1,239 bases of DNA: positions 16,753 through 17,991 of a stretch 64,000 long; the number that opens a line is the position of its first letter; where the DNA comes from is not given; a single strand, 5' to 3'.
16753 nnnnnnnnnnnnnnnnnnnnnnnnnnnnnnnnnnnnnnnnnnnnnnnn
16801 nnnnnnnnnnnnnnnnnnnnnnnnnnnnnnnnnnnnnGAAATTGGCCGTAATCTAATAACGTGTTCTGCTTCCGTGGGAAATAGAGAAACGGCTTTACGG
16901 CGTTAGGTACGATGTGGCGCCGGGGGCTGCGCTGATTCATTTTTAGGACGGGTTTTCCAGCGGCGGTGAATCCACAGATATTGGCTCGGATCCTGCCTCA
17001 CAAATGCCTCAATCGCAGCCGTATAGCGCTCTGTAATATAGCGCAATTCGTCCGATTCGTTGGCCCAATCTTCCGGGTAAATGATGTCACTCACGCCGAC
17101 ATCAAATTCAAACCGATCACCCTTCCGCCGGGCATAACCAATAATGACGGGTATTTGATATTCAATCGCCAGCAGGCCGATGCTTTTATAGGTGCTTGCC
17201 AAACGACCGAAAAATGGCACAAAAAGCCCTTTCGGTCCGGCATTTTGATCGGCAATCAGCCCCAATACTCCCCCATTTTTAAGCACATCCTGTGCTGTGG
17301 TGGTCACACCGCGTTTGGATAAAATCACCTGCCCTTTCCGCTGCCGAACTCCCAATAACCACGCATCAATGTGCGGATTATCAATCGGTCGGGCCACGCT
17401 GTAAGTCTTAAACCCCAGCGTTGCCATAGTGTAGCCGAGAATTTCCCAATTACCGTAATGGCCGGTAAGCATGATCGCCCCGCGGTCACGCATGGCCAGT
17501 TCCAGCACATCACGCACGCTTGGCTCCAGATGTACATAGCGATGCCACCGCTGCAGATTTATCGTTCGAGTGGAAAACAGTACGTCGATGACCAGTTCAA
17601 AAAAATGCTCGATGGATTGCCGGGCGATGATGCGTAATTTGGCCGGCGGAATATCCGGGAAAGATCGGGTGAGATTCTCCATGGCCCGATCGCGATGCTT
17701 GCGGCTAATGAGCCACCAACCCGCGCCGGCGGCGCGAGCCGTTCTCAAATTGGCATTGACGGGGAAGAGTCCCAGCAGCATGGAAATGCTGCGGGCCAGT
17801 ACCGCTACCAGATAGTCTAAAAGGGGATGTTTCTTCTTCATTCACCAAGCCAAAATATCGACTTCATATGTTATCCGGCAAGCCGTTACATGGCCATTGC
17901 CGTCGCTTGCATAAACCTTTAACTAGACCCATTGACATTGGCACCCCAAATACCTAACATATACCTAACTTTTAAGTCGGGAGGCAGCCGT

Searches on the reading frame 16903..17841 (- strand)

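Call 3: search_protein_families(library=pfam, proteins=[window:16903-17841:-])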
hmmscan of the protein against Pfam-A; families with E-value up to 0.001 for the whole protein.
window:16903-17841:- (312 aa): 1 family
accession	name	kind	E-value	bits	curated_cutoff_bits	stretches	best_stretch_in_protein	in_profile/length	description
PF03279.18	Lip_A_acyltrans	-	1.8e-36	126.3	22.3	1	7-297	10-295/295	Bacterial lipid A biosynthesis acyltransferase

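Call 4: search_protein_families(library=ncbifam, proteins=[window:16903-17841:-])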
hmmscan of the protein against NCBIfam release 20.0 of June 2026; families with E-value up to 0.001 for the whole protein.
window:16903-17841:- (312 aa): 17 families
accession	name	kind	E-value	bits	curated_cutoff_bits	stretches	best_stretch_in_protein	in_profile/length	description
NF006270.0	PRK08419.1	equivalog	6.6e-35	120.9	248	1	9-298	3-291/298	lipid A biosynthesis lauroyl acyltransferase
NF005120.0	PRK06553.1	equivalog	9.2e-31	107.3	273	1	7-296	18-307/308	lipid A biosynthesis lauroyl acyltransferase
TIGR02207.1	lipid_A_htrB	subfamily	5.5e-26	91.6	297.8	1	16-302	18-299/303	LpxL/LpxP family Kdo(2)-lipid IV(A) lauroyl/palmitoleoyl acyltransferase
NF006487.0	PRK08905.1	equivalog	9e-25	87.3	281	1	19-304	6-282/290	lysophospholipid acyltransferase family protein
NF006438.0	PRK08734.1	equivalog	1.7e-24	86.4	363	1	23-306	17-296/305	lauroyl acyltransferase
NF004569.0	PRK05906.1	equivalog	7.7e-24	84.3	439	1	116-298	136-315/454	lipid A biosynthesis lauroyl acyltransferase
NF005340.0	PRK06860.1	subfamily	1.5e-22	80.2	398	1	19-303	27-305/309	lipid A biosynthesis lauroyl acyltransferase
NF005399.0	PRK06946.1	subfamily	4.6e-22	78.6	343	1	9-303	3-291/294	lipid A biosynthesis lauroyl acyltransferase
NF006437.0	PRK08733.1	equivalog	5.2e-20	71.8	540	1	19-303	27-302/306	LpxL/LpxP family Kdo(2)-lipid IV(A) lauroyl/palmitoleoyl acyltransferase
NF006432.0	PRK08706.1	equivalog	6.7e-20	71.5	384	1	21-303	9-286/289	lipid A biosynthesis lauroyl acyltransferase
NF006507.0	PRK08943.1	subfamily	1.4e-19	70.4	337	1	10-303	24-312/322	lipid A biosynthesis (KDO)2-(lauroyl)-lipid IVA acyltransferase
NF004190.0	PRK05645.1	equivalog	6.1e-19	68.2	377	1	22-303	15-292/295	lysophospholipid acyltransferase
TIGR02208.1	lipid_A_msbB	equivalog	8.7e-19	67.9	336.05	1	10-302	14-301/305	lauroyl-Kdo(2)-lipid IV(A) myristoyltransferase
NF004191.0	PRK05646.1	equivalog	1.8e-17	63.5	491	1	15-303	20-303/310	lipid A biosynthesis lauroyl acyltransferase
NF005919.0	PRK07920.1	equivalog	8.7e-15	54.5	209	1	35-299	34-297/311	phosphatidylinositol mannoside acyltransferase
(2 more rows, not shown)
